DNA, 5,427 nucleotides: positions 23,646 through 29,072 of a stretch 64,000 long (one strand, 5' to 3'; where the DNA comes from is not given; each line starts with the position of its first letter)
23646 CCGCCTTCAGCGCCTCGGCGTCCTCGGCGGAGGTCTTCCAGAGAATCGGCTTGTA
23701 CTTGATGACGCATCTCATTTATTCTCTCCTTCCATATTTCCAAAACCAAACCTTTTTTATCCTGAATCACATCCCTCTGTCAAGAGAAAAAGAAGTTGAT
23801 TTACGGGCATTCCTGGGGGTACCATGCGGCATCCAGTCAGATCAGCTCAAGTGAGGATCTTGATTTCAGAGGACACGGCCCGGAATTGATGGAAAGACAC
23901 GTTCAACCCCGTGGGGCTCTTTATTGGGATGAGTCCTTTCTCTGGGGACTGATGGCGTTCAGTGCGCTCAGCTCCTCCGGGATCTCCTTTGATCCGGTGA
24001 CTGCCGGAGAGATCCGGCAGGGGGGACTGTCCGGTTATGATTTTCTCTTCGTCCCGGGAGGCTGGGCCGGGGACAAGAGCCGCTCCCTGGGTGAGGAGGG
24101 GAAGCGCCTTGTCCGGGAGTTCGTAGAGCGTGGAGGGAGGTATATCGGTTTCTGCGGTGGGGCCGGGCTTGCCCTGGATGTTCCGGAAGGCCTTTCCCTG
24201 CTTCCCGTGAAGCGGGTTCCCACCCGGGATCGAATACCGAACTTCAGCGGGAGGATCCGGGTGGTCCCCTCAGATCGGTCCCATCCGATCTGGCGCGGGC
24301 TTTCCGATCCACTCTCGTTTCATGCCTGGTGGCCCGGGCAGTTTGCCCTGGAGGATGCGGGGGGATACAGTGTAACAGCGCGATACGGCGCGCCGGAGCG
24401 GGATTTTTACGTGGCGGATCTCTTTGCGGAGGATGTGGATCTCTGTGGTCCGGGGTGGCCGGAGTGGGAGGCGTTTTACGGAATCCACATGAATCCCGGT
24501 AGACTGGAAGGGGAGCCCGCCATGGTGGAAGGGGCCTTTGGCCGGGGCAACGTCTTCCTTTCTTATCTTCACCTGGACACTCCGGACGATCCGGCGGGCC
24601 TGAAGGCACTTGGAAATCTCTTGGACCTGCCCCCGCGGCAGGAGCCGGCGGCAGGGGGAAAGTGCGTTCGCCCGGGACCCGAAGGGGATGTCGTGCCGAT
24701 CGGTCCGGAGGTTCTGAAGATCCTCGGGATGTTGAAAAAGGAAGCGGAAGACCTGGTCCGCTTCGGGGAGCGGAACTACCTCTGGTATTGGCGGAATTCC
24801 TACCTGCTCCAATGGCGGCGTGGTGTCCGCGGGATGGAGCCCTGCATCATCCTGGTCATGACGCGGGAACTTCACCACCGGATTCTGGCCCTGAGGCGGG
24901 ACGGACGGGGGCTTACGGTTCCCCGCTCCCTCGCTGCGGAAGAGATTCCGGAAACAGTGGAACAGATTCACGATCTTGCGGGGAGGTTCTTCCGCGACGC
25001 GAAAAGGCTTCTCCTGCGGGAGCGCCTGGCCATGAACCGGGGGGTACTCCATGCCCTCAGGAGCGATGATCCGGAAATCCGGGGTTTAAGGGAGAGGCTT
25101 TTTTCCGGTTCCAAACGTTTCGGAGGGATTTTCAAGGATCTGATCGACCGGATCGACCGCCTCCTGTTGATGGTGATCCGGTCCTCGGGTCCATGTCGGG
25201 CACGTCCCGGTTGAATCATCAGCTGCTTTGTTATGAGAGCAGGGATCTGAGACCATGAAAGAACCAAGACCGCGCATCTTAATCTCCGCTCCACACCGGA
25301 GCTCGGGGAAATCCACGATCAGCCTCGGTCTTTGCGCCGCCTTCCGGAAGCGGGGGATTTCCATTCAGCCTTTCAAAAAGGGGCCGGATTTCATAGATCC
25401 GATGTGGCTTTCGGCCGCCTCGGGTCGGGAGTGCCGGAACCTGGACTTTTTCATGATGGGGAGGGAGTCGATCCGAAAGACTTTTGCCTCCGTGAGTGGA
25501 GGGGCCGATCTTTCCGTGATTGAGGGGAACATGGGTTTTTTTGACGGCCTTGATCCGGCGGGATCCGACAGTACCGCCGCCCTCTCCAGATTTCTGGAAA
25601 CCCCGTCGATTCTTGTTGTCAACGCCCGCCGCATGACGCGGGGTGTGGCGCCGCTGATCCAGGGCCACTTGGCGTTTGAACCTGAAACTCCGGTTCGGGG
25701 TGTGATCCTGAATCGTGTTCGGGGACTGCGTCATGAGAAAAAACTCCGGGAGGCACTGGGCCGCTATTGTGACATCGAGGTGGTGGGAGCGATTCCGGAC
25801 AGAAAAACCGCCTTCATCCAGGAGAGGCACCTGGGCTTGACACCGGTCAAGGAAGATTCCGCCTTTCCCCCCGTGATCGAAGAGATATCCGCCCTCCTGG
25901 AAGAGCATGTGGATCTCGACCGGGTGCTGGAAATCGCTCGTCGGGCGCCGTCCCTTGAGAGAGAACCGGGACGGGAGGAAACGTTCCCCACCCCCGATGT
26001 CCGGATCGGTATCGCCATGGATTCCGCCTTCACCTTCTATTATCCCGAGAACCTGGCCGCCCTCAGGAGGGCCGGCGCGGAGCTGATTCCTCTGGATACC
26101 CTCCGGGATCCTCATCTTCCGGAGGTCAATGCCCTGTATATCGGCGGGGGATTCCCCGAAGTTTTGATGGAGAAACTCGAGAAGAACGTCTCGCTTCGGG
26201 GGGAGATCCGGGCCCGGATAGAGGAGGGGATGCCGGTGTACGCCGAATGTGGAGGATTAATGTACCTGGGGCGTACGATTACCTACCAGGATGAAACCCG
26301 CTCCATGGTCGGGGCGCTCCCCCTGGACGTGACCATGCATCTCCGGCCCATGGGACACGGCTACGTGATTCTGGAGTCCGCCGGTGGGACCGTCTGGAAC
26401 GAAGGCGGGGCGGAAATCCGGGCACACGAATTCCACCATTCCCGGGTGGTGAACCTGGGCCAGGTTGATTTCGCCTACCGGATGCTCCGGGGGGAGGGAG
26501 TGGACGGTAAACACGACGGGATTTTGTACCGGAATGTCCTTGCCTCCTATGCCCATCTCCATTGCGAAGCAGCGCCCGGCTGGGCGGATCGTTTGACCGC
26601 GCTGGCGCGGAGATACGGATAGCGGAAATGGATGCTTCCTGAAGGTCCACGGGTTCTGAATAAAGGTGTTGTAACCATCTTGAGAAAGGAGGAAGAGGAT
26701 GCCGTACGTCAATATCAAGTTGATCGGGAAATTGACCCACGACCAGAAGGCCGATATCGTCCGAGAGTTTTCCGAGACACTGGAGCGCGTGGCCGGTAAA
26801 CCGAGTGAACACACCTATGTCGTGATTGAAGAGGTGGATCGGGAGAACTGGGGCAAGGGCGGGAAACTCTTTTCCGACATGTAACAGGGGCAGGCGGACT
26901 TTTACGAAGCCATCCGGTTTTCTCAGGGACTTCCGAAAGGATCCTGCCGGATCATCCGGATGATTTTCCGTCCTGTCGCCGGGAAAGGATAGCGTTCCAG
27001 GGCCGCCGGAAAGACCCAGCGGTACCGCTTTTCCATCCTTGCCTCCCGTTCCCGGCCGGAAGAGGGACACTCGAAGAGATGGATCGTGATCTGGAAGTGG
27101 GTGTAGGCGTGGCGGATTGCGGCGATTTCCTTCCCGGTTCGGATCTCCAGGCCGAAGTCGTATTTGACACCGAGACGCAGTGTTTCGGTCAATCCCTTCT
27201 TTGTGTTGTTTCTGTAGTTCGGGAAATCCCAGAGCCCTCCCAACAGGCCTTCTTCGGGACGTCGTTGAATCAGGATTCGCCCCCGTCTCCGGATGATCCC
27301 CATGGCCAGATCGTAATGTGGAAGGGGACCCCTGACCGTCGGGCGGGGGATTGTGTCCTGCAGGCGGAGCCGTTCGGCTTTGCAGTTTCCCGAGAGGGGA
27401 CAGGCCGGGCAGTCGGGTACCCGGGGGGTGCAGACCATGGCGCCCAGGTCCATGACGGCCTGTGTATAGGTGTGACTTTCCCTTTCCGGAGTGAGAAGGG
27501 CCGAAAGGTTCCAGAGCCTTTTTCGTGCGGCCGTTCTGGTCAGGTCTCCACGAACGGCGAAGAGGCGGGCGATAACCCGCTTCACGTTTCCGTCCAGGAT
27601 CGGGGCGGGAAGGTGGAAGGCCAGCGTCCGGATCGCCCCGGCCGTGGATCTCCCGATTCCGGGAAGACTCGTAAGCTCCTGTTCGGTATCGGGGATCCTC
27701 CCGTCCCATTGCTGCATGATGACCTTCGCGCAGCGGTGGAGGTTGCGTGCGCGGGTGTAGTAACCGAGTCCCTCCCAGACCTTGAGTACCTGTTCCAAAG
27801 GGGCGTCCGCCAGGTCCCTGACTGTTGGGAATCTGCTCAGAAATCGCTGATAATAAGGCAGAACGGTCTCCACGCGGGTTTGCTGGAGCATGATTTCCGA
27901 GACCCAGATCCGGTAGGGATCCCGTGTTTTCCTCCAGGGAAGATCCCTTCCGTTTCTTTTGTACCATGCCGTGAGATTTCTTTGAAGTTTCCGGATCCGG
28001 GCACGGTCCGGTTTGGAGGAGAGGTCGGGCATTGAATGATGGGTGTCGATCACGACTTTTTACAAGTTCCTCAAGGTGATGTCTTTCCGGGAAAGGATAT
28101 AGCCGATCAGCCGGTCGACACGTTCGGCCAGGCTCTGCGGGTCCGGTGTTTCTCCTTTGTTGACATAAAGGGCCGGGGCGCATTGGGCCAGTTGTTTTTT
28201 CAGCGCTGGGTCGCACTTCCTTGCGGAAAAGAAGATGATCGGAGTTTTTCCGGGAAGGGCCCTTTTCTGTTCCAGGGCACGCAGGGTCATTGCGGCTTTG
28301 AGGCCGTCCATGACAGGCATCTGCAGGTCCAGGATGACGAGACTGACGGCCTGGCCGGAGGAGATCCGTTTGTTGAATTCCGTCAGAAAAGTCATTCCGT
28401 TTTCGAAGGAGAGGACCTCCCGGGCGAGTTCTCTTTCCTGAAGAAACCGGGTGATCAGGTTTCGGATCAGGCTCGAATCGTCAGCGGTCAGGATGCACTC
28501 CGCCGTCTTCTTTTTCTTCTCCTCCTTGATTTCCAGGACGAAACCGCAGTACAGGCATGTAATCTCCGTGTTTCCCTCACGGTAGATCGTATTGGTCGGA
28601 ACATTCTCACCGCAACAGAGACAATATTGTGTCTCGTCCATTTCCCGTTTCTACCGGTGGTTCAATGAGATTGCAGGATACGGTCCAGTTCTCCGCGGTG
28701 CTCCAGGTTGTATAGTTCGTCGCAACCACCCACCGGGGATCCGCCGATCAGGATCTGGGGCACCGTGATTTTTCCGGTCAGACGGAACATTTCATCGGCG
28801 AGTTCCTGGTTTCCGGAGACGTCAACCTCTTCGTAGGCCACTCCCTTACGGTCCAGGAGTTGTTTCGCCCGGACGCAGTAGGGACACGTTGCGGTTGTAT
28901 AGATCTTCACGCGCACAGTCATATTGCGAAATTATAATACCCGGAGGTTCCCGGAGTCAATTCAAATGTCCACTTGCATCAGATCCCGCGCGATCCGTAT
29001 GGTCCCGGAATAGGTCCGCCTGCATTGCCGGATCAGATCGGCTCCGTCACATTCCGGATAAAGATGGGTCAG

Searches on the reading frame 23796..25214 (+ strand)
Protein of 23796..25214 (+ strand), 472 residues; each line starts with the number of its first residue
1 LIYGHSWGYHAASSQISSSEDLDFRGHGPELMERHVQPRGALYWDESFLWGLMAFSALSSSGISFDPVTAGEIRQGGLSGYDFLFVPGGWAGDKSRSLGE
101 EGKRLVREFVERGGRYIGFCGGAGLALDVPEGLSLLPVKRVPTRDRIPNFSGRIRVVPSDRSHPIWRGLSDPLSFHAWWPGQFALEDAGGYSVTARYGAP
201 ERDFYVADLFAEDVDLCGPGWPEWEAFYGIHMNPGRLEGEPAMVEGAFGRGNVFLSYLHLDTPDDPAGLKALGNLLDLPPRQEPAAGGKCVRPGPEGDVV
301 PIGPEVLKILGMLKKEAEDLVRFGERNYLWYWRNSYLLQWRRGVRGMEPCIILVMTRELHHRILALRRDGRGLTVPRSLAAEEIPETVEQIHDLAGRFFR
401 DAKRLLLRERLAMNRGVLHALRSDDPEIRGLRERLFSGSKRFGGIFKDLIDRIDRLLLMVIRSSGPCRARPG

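Call 57: search_protein_families(library=pfam, proteins=[window:23796-25214:+], max_evalue=0.001)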
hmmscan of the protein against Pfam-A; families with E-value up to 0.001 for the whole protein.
window:23796-25214:+ (472 aa): 1 family
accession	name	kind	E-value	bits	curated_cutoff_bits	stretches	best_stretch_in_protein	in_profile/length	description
PF09825.15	BPL_N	-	1.5e-06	27.8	24.2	1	83-123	52-92/283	Biotin-protein ligase, N terminal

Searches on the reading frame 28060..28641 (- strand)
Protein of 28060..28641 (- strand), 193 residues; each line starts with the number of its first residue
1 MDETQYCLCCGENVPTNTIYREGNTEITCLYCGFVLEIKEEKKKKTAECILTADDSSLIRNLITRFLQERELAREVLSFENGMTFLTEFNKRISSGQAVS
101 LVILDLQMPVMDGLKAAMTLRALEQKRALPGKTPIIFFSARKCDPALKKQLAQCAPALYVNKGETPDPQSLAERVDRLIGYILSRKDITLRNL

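Call 57: search_protein_families(library=pfam, proteins=[window:28060-28641:-], max_evalue=0.001)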
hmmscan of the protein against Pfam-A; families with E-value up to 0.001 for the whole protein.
window:28060-28641:- (193 aa): 1 family
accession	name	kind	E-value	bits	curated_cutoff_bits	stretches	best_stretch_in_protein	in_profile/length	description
PF00072.30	Response_reg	-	2.8e-13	50.4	30.2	1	50-164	1-101/111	Response regulator receiver domain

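Call 61: find_related_loci(query=A2, collection=metagenome_contigs, flank=10000)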
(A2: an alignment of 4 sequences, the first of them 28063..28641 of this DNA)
Query A2 (193 aa) in metagenome_contigs; peptide patterns used: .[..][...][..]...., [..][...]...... (x = any residue, [..] = any of these).
167 stretches matched a pattern; 5 encode a relative of the query (tblastn E <= 1e-3); 5 distinct loci.
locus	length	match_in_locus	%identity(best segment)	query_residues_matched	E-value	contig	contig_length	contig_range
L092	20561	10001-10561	72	1-187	4e-93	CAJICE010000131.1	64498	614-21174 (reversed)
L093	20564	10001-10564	71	1-186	3e-92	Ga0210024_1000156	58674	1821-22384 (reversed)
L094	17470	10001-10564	71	1-186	4e-92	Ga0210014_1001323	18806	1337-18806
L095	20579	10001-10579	42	1-182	2e-45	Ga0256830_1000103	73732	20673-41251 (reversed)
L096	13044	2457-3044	41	1-182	7e-45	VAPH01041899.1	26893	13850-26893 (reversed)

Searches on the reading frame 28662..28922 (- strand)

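Call 57: search_protein_families(library=pfam, proteins=[window:28662-28922:-], max_evalue=0.001)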
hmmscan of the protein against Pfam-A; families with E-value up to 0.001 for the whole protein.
window:28662-28922:- (86 aa): 4 families
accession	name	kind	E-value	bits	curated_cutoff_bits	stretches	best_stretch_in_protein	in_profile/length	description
PF00462.30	Glutaredoxin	-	6.9e-22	77.9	22.9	1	5-62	1-58/60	Glutaredoxin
PF13417.12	GST_N_3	-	1.3e-06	29.1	22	1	8-66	2-59/75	Glutathione S-transferase, N-terminal domain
PF13409.12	GST_N_2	-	5.4e-05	24.2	25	1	12-65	1-58/70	Glutathione S-transferase, N-terminal domain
PF05768.20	Glrx-like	-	5.5e-05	23.9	26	1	5-47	2-48/77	Glutaredoxin-like domain (DUF836)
